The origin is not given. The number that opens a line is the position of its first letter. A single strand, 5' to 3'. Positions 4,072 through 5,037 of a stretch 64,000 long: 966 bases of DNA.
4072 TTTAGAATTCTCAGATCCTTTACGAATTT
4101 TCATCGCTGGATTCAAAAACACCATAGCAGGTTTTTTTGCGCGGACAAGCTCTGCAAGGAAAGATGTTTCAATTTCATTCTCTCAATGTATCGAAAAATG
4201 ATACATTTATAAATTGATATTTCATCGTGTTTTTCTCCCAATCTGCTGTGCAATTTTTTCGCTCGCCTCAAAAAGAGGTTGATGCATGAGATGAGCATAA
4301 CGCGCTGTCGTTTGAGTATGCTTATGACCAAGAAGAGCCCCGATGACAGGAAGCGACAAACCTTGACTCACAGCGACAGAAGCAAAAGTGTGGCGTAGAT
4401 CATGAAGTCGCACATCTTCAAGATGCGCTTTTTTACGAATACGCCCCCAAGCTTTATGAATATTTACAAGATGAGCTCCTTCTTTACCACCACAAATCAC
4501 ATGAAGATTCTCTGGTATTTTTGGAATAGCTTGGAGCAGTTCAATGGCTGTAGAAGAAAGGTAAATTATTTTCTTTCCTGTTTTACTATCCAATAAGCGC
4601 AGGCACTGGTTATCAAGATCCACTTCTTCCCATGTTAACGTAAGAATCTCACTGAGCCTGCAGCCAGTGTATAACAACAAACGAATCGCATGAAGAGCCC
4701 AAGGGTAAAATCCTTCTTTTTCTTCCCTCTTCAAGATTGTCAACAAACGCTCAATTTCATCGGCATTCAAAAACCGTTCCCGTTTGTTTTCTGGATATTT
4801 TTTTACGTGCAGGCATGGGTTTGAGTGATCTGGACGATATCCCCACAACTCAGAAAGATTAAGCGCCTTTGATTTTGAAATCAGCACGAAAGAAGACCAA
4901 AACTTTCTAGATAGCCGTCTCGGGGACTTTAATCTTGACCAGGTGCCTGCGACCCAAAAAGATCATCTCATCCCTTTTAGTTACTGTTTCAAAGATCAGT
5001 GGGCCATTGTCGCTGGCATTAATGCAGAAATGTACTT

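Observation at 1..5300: Decayed integrative island remnant next to tRNA-Leu(UAA)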

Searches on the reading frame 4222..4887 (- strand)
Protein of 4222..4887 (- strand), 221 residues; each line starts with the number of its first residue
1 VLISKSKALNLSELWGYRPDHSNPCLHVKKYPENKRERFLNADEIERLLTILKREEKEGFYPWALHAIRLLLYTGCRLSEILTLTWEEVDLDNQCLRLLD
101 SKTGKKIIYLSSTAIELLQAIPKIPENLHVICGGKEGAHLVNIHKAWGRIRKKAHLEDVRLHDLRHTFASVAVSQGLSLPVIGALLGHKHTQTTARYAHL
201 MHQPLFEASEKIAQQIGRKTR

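Call 6: search_protein_families(library=pfam, proteins=[window:4222-4887:-], max_evalue=0.01)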
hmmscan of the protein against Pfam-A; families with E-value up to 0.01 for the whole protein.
window:4222-4887:- (221 aa): 2 families
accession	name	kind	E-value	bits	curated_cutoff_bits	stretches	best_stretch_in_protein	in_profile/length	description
PF00589.27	Phage_integrase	-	6.2e-26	91.6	27.1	1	39-201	2-169/172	Phage integrase family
PF16795.10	Phage_integr_3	-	0.0091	16.3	27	0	41-196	5-142/161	Archaeal phage integrase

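Call 14: find_homologous_proteins(query=window:4222-4887:-)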
Query window:4222-4887:- (221 aa): 7561 proteins with E <= 0.001 among 8000 candidates; the best 120 are listed.
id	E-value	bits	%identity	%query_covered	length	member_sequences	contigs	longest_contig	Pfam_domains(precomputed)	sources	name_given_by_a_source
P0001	1.6e-144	497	100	100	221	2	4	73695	PF00589.28,PF22823.3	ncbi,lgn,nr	ncbi:MAG: hypothetical protein B7Y25_00060 [Alphaproteobacteria bacterium 16-39-46]|nr:MAG: hypothet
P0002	7.1e-113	394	80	96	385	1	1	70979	PF14659.13,PF22022.3,PF13356.13,PF00589.28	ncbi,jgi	jgi:integrase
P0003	3.2e-103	362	76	95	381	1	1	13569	PF13356.13,PF00589.28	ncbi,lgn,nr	ncbi:MAG: tyrosine-type recombinase/integrase [Alphaproteobacteria bacterium]|nr:tyrosine-type recom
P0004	8.5e-102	357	76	95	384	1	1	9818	PF14659.13,PF13356.13,PF00589.28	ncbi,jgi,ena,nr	ncbi:MAG TPA: site-specific integrase [Alphaproteobacteria bacterium]|nr:site-specific integrase [Al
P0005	6.2e-101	354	73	95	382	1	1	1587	PF14659.13,PF13356.13,PF00589.28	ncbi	-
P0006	8.9e-100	351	73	95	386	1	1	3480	PF14659.13,PF13356.13,PF00589.28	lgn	-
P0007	1.0e-99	351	73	95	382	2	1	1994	PF13356.13,PF00589.28,PF22823.3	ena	-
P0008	1.4e-99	350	74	95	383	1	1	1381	PF14659.13,PF13356.13,PF00589.28,PF22823.3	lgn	-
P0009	1.8e-99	350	74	95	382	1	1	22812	PF13356.13,PF00589.28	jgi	jgi:integrase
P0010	5.7e-99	348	73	95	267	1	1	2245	PF00589.28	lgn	-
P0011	7.5e-98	344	72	97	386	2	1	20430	PF14659.13,PF13356.13,PF00589.28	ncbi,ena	-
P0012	7.6e-98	344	73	97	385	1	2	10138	PF14659.13,PF13356.13,PF00589.28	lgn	-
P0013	8.2e-98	344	72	95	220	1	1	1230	PF00589.28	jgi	jgi:integrase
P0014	1.7e-97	343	73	95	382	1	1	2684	PF14659.13,PF13356.13,PF00589.28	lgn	-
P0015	1.9e-97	343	72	95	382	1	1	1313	PF13356.13,PF00589.28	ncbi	-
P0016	2.6e-97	343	72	95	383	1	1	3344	PF14659.13,PF13356.13,PF00589.28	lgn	-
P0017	2.7e-97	343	73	95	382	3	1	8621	PF14659.13,PF13356.13,PF00589.28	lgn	-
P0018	3.5e-97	342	72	97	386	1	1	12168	PF14659.13,PF13356.13,PF00589.28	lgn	-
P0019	3.9e-97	342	73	95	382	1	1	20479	PF14659.13,PF13356.13,PF00589.28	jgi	jgi:integrase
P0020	4.0e-97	342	72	95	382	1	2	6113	PF14659.13,PF22022.3,PF13356.13,PF00589.28,PF22823.3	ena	-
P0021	9.2e-97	341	72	95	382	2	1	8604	PF14659.13,PF22022.3,PF13356.13,PF00589.28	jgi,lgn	-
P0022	2.9e-96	339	70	98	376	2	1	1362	PF13356.13,PF00589.28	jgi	-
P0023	3.0e-96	339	74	93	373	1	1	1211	PF14659.13,PF13356.13,PF00589.28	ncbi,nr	ncbi:MAG: tyrosine-type recombinase/integrase, partial [Alphaproteobacteria bacterium]|nr:tyrosine-t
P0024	3.2e-96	339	72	95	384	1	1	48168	PF14659.13,PF13356.13,PF00589.28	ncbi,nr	ncbi:DUF4102 domain-containing protein [bacterium NHP-B]|nr:DUF4102 domain-containing protein [bacte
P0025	3.5e-96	339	70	95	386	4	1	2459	PF14659.13,PF13356.13,PF00589.28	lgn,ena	-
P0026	3.8e-96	339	73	95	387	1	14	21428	PF13356.13,PF00589.28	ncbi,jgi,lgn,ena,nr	ncbi:MAG: site-specific integrase [Alphaproteobacteria bacterium]|jgi:integrase|nr:site-specific int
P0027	5.9e-96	338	72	95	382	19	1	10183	PF14659.13,PF13356.13,PF00589.28,PF22823.3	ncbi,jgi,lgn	jgi:integrase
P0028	7.0e-96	338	73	95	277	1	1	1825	PF00589.28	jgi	jgi:integrase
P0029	1.2e-95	337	71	95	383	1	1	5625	PF14659.13,PF13356.13,PF00589.28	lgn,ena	-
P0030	1.4e-95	337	72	95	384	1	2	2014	PF13356.13,PF00589.28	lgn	-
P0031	1.4e-95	337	68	98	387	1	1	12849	PF14659.13,PF13356.13,PF00589.28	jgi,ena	-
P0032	2.7e-95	336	71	95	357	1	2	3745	PF14659.13,PF13356.13,PF00589.28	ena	-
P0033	4.0e-95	335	70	95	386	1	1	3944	PF14659.13,PF13356.13,PF00589.28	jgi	-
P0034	4.0e-95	335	70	95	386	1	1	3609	PF14659.13,PF13356.13,PF00589.28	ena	-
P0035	4.1e-95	335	68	97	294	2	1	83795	PF14659.13,PF00589.28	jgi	jgi:integrase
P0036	6.1e-95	335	68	98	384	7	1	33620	PF14659.13,PF13356.13,PF00589.28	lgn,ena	-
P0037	6.5e-95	335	70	97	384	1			PF14659.13,PF13356.13,PF00589.28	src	-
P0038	7.8e-95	335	71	95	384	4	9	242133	PF14659.13,PF13356.13,PF00589.28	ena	-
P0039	1.3e-94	334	68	98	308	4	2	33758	PF14659.13,PF22022.3,PF00589.28,PF22823.3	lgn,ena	-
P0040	1.4e-94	334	72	95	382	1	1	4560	PF14659.13,PF13356.13,PF00589.28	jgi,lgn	-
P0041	1.6e-94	334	70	95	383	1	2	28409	PF14659.13,PF13356.13,PF00589.28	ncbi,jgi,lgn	-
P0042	4.8e-94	332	70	95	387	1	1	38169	PF14659.13,PF13356.13,PF00589.28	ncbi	-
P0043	5.9e-94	332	71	95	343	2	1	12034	PF14659.13,PF13356.13,PF00589.28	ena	-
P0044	6.2e-94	332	71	95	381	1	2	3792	PF14659.13,PF13356.13,PF00589.28,PF22823.3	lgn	-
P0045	6.4e-94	332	68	97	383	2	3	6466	PF14659.13,PF22022.3,PF13356.13,PF00589.28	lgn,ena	-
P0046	1.5e-93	330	69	96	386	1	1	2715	PF13356.13,PF00589.28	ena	-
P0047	2.8e-93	329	68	97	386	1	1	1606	PF14659.13,PF22022.3,PF13356.13,PF00589.28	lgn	-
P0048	3.1e-93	329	70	95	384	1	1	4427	PF14659.13,PF22022.3,PF13356.13,PF00589.28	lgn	-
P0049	6.3e-93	328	68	97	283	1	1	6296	PF00589.28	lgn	-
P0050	1.2e-92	327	71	95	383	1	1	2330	PF14659.13,PF13356.13,PF00589.28,PF22823.3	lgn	-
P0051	1.6e-92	327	69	95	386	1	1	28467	PF14659.13,PF22022.3,PF13356.13,PF00589.28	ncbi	-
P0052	3.6e-92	326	68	98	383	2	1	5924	PF14659.13,PF13356.13,PF00589.28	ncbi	-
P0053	8.9e-92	325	69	96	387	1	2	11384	PF14659.13,PF22022.3,PF13356.13,PF00589.28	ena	-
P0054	1.0e-91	324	68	97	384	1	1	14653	PF14659.13,PF13356.13,PF00589.28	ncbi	-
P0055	1.3e-91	324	68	97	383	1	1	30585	PF14659.13,PF13356.13,PF00589.28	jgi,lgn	jgi:integrase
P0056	2.2e-91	323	71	95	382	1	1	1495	PF14659.13,PF13356.13,PF00589.28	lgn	-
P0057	2.8e-91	323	68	97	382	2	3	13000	PF14659.13,PF13356.13,PF00589.28,PF22823.3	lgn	-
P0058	5.5e-91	322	71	95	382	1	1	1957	PF14659.13,PF13356.13,PF00589.28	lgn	-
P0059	2.0e-89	317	69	95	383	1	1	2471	PF14659.13,PF13356.13,PF00589.28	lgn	-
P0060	2.3e-89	317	67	98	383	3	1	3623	PF14659.13,PF13356.13,PF00589.28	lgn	-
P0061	4.0e-89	316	67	93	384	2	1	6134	PF14659.13,PF13356.13,PF00589.28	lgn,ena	-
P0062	2.6e-88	313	68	97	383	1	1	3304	PF13356.13,PF00589.28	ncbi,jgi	jgi:integrase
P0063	3.8e-88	313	67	95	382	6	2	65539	PF14659.13,PF13356.13,PF00589.28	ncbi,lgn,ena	-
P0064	5.0e-88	312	70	91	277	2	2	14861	PF22022.3,PF00589.28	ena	-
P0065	2.0e-87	310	68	95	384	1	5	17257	PF14659.13,PF13356.13,PF00589.28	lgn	-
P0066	3.2e-87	310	67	95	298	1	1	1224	PF14659.13,PF00589.28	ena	-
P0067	4.2e-87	309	67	95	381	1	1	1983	PF14659.13,PF13356.13,PF00589.28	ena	-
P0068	1.1e-86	308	67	95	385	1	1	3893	PF14659.13,PF22022.3,PF13356.13,PF00589.28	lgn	-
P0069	3.4e-86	306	66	95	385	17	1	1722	PF14659.13,PF13356.13,PF00589.28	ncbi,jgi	jgi:integrase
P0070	4.6e-86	306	65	95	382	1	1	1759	PF14659.13,PF22022.3,PF13356.13,PF00589.28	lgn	-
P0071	5.0e-86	306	66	95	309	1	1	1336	PF14659.13,PF00589.28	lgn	-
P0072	6.7e-86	305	65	93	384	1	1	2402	PF14659.13,PF13356.13,PF00589.28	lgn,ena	-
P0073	9.7e-86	305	63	99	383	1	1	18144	PF14659.13,PF13356.13,PF00589.28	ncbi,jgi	jgi:integrase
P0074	1.4e-85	304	66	95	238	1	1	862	PF00589.28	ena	-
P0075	1.4e-84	301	65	95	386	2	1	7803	PF14659.13,PF13356.13,PF00589.28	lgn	-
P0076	1.4e-84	301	66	95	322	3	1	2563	PF14659.13,PF00589.28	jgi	jgi:integrase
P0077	1.5e-84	301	66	95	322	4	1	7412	PF14659.13,PF00589.28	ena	-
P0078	5.1e-84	299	65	99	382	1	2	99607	PF14659.13,PF13356.13,PF00589.28,PF22823.3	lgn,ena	-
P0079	5.7e-83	296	63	98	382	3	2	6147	PF14659.13,PF13356.13,PF00589.28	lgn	-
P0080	6.8e-83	296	65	95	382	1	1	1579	PF14659.13,PF13356.13,PF00589.28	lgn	-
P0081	2.8e-82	293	63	95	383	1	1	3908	PF14659.13,PF22022.3,PF13356.13,PF00589.28,PF22823.3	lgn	-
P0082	4.0e-82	293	65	95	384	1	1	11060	PF13356.13,PF00589.28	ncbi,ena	-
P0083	5.0e-82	293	65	95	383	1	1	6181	PF13356.13,PF00589.28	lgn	-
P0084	7.6e-82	292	66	95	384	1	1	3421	PF14659.13,PF22022.3,PF13356.13,PF00589.28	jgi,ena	-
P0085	7.7e-82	292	66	95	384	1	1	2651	PF14659.13,PF13356.13,PF00589.28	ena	-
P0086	1.0e-81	292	64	95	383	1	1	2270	PF14659.13,PF13356.13,PF00589.28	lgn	-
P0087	1.0e-81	292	65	95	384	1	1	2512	PF14659.13,PF13356.13,PF00589.28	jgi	-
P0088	1.2e-81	291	66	95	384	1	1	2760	PF14659.13,PF22022.3,PF13356.13,PF00589.28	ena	-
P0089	2.6e-81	290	65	95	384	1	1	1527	PF14659.13,PF22022.3,PF13356.13,PF00589.28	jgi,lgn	jgi:integrase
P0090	2.7e-81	290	65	95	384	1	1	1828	PF14659.13,PF22022.3,PF13356.13,PF00589.28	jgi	-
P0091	2.8e-81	290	65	95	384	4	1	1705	PF14659.13,PF13356.13,PF00589.28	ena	-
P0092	4.2e-81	290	65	95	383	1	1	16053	PF13356.13,PF00589.28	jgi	jgi:integrase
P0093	4.4e-81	290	65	95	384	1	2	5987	PF14659.13,PF13356.13,PF00589.28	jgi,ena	-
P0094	4.4e-81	290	65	95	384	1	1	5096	PF14659.13,PF13356.13,PF00589.28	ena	-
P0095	5.9e-81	289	62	97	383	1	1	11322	PF14659.13,PF13356.13,PF00589.28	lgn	-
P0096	7.0e-81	289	65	95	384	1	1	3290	PF14659.13,PF22022.3,PF13356.13,PF00589.28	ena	-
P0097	7.0e-81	289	65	95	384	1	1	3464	PF14659.13,PF22022.3,PF13356.13,PF00589.28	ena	-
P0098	7.1e-81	289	65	95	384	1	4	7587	PF14659.13,PF13356.13,PF00589.28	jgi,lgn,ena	-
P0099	7.1e-81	289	65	95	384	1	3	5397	PF14659.13,PF13356.13,PF00589.28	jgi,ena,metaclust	metaclust:\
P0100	1.6e-80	288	62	100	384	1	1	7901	PF14659.13,PF13356.13,PF00589.28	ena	-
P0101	3.1e-80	287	62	98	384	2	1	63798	PF14659.13,PF13356.13,PF00589.28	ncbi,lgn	ncbi:MAG: tyrosine-type recombinase/integrase [Pseudomonadota bacterium]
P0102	3.1e-80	287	60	97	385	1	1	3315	PF13356.13,PF00589.28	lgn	-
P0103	6.9e-80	286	64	96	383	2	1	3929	PF14659.13,PF22022.3,PF13356.13,PF00589.28,PF22823.3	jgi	-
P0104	4.9e-79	283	63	99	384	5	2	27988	PF14659.13,PF13356.13,PF00589.28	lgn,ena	-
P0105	1.1e-78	282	64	93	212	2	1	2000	PF00589.28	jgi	-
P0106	1.4e-78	281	60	96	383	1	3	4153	PF22022.3,PF13356.13,PF00589.28,PF22823.3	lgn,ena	-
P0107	3.1e-78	280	64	95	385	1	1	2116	PF14659.13,PF13356.13,PF00589.28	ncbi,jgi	jgi:integrase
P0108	5.7e-78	279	62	99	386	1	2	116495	PF14659.13,PF13356.13,PF00589.28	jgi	jgi:integrase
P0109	2.3e-76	274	61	98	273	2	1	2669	PF00589.28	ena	-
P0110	1.6e-75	271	62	95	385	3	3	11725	PF14659.13,PF22022.3,PF13356.13,PF00589.28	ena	-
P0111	2.7e-74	267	59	95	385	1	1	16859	PF14659.13,PF13356.13,PF00589.28,PF22823.3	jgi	jgi:integrase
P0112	2.8e-74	267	60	95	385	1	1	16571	PF14659.13,PF13356.13,PF00589.28,PF22823.3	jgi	jgi:integrase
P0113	1.4e-73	265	60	96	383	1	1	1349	PF14659.13,PF13356.13,PF00589.28,PF22823.3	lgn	-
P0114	1.8e-73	265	60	95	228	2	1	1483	PF00589.28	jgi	jgi:integrase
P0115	6.5e-73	263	58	97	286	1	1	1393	PF14659.13,PF00589.28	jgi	jgi:integrase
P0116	9.9e-73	262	59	96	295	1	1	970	PF00589.28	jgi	jgi:integrase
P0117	1.1e-72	262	60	96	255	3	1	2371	PF00589.28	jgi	jgi:integrase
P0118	2.5e-72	261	57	96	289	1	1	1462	PF00589.28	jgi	jgi:integrase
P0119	2.7e-72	261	59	96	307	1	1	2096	PF00589.28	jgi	jgi:integrase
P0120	4.8e-72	260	60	96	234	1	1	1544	PF00589.28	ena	-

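Call 15: search_protein_families(library=ncbifam, proteins=[window:4222-4887:-], max_evalue=0.001)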
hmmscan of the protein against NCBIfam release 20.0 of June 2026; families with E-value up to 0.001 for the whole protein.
window:4222-4887:- (221 aa): 10 families
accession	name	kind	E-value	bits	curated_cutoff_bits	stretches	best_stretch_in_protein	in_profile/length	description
NF040815.2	recomb_XerA_Arch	equivalog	3.1e-25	89.2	220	1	33-203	90-257/263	site-specific tyrosine recombinase/integron integrase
TIGR02224.1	recomb_XerC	equivalog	3.6e-20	72.5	335.15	1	37-208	104-285/295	tyrosine recombinase XerC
TIGR02225.1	recomb_XerD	equivalog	6.5e-19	68.4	329.6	1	23-208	86-282/290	site-specific tyrosine recombinase XerD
NF001399.0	PRK00283.1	subfamily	1.9e-16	60.2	279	1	37-208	111-291/300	tyrosine recombinase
TIGR02249.1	integrase_gron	subfamily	9.5e-12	44.9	265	2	149-203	248-303/315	integron integrase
NF003462.0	PRK05084.1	equivalog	1.6e-11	43.6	267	1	68-213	201-357/360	tyrosine recombinase XerS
NF002331.0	PRK01287.1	subfamily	8.8e-09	34.8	371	1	37-200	139-312/365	site-specific tyrosine recombinase XerC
NF011946.0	PRK15417.1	equivalog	6.3e-06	25.6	435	0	159-202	274-317/337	integron integrase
NF002685.0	PRK02436.1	equivalog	6.5e-05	22.9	178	1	70-122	120-171/245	site-specific tyrosine recombinase XerD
NF007370.0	PRK09870.1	subfamily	9.6e-05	22.1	221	0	31-104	4-74/200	tyrosine-type DNA invertase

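Call 17: find_encoding_contigs(protein=P0002, flank=10000, max_places=3)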
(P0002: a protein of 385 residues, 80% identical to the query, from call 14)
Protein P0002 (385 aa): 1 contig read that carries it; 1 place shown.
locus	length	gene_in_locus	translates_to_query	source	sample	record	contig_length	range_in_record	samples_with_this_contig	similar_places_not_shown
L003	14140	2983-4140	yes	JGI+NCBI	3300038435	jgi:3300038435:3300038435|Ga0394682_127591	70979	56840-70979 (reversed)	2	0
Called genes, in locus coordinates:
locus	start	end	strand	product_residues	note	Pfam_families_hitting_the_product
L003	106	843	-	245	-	PF01427:Peptidase_M15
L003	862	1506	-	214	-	PF01810:LysE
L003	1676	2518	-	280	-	PF13302:Acetyltransf_3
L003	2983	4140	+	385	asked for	PF13356:Arm-DNA-bind_3, PF22022:Phage_int_M (faint), PF14659:Phage_int_SAM_3 (weak), PF00589:Phage_integrase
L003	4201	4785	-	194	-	PF03352:Adenine_glyco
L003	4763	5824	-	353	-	PF02805:Ada_Zn_binding, PF12833:HTH_18, PF01035:DNA_binding_1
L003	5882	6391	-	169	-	PF00583:Acetyltransf_1, PF13673:Acetyltransf_10, PF13508:Acetyltransf_7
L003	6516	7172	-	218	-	PF12762:DDE_Tnp_IS1595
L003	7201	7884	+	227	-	PF01427:Peptidase_M15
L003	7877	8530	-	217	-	PF07973:tRNA_SAD (weak)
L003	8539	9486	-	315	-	PF04229:GrpB, PF00583:Acetyltransf_1, PF13673:Acetyltransf_10, PF13508:Acetyltransf_7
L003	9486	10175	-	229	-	PF01177:Asp_Glu_race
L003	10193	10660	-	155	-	PF00293:NUDIX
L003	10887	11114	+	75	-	PF01411:tRNA-synt_2c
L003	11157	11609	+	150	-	PF09391:DUF2000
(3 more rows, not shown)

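Call 18: find_encoding_contigs(protein=P0003, flank=10000, max_places=3)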
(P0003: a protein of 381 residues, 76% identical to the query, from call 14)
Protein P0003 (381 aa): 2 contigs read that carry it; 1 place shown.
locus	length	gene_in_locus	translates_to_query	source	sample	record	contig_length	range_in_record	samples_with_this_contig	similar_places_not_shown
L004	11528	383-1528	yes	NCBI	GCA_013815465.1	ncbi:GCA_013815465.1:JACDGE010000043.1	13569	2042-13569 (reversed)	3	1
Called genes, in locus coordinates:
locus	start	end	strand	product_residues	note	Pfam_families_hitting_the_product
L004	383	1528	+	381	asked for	PF13356:Arm-DNA-bind_3, PF00589:Phage_integrase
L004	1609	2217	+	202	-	PF02810:SEC-C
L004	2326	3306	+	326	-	-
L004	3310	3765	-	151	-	PF13443:HTH_26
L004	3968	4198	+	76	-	-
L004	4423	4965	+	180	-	-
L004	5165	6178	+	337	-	PF17761:DUF1016_N, PF06250:YhcG_C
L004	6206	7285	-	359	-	PF13424:TPR_12 (faint), PF07719:TPR_2 (faint), PF13428:TPR_14 (faint), PF00515:TPR_1 (faint), PF13181:TPR_8 (faint), PF13432:TPR_16 (faint), PF13650:Asp_protease_2, PF13975:gag-asp_proteas, +1 more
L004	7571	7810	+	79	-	-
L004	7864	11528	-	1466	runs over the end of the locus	PF03389:MobA_MobL, PF13604:AAA_30, PF25199:nSTAND_NTPase5 (faint), PF00005:ABC_tran (faint), PF01443:Viral_helicase1 (faint), PF03266:NTPase_1, PF13245:AAA_19, PF23639:DUF7146, +1 more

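Call 30: find_encoding_contigs(protein=P0038, flank=10000, max_places=3)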
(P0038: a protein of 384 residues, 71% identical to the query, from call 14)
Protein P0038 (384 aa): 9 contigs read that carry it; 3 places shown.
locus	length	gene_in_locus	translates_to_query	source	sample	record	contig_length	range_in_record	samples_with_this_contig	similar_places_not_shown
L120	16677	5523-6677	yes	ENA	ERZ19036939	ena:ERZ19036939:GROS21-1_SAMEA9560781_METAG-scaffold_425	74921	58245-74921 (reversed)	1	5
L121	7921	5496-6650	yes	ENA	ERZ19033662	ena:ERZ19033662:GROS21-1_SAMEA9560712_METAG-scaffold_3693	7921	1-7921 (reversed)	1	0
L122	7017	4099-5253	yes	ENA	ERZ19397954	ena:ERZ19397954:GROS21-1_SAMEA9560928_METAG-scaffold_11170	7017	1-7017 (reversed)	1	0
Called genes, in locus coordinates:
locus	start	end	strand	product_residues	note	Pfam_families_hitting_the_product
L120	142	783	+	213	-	-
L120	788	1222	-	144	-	PF00903:Glyoxalase, PF18029:Glyoxalase_6 (weak)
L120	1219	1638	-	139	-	PF00583:Acetyltransf_1, PF13673:Acetyltransf_10 (weak), PF13508:Acetyltransf_7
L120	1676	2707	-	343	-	PF13091:PLDc_2, PF00614:PLDc (faint), PF13091:PLDc_2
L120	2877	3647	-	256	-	PF13489:Methyltransf_23, PF13847:Methyltransf_31, PF08241:Methyltransf_11, PF08242:Methyltransf_12 (weak), PF13649:Methyltransf_25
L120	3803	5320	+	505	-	PF03219:TLC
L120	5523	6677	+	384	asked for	PF13356:Arm-DNA-bind_3, PF14659:Phage_int_SAM_3 (weak), PF00589:Phage_integrase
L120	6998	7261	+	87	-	-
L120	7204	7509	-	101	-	-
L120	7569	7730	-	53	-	-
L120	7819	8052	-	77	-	PF06150:ChaB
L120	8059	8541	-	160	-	PF00011:HSP20, PF17886:ArsA_HSP20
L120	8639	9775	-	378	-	PF05139:Erythro_esteras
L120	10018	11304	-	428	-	PF02353:CMAS, PF05175:MTS (weak), PF13489:Methyltransf_23, PF13847:Methyltransf_31, PF08241:Methyltransf_11, PF08242:Methyltransf_12, PF13649:Methyltransf_25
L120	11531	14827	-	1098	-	PF00196:GerE, PF07719:TPR_2 (faint), PF00931:NB-ARC, PF13401:AAA_22 (weak), PF17874:TPR_MalT, PF13424:TPR_12, PF24885:TPR_NPHP3 (weak), PF13424:TPR_12, +8 more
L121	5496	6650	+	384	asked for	PF13356:Arm-DNA-bind_3, PF14659:Phage_int_SAM_3 (weak), PF00589:Phage_integrase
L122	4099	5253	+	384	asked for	PF13356:Arm-DNA-bind_3, PF14659:Phage_int_SAM_3 (weak), PF00589:Phage_integrase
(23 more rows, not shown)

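Call 31: find_encoding_contigs(protein=P0024, flank=10000, max_places=2)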
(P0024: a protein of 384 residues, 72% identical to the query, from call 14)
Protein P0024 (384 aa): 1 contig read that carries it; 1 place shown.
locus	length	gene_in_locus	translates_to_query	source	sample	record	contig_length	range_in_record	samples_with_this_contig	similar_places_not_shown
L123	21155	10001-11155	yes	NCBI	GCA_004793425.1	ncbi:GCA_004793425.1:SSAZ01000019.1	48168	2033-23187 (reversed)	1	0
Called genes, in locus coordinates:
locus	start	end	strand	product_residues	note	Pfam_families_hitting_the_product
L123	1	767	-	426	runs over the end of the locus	PF00089:Trypsin (weak)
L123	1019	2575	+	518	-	-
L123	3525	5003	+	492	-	-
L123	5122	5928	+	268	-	PF22741:PTP-NADK (weak), PF14566:PTPlike_phytase, PF22785:Tc-R-P, PF22784:PTP-SAK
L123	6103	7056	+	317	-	PF01145:Band_7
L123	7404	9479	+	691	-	-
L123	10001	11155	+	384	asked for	PF13356:Arm-DNA-bind_3, PF14659:Phage_int_SAM_3 (faint), PF00589:Phage_integrase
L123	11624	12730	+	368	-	PF05114:MbnB_TglH_ChrH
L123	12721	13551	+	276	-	PF05114:MbnB_TglH_ChrH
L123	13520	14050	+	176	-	-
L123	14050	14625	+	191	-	PF00583:Acetyltransf_1, PF13673:Acetyltransf_10, PF13508:Acetyltransf_7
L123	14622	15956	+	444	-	PF01554:MatE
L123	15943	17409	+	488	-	PF08245:Mur_ligase_M, PF02875:Mur_ligase_C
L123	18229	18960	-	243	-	PF10014:2OG-Fe_Oxy_2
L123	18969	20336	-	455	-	-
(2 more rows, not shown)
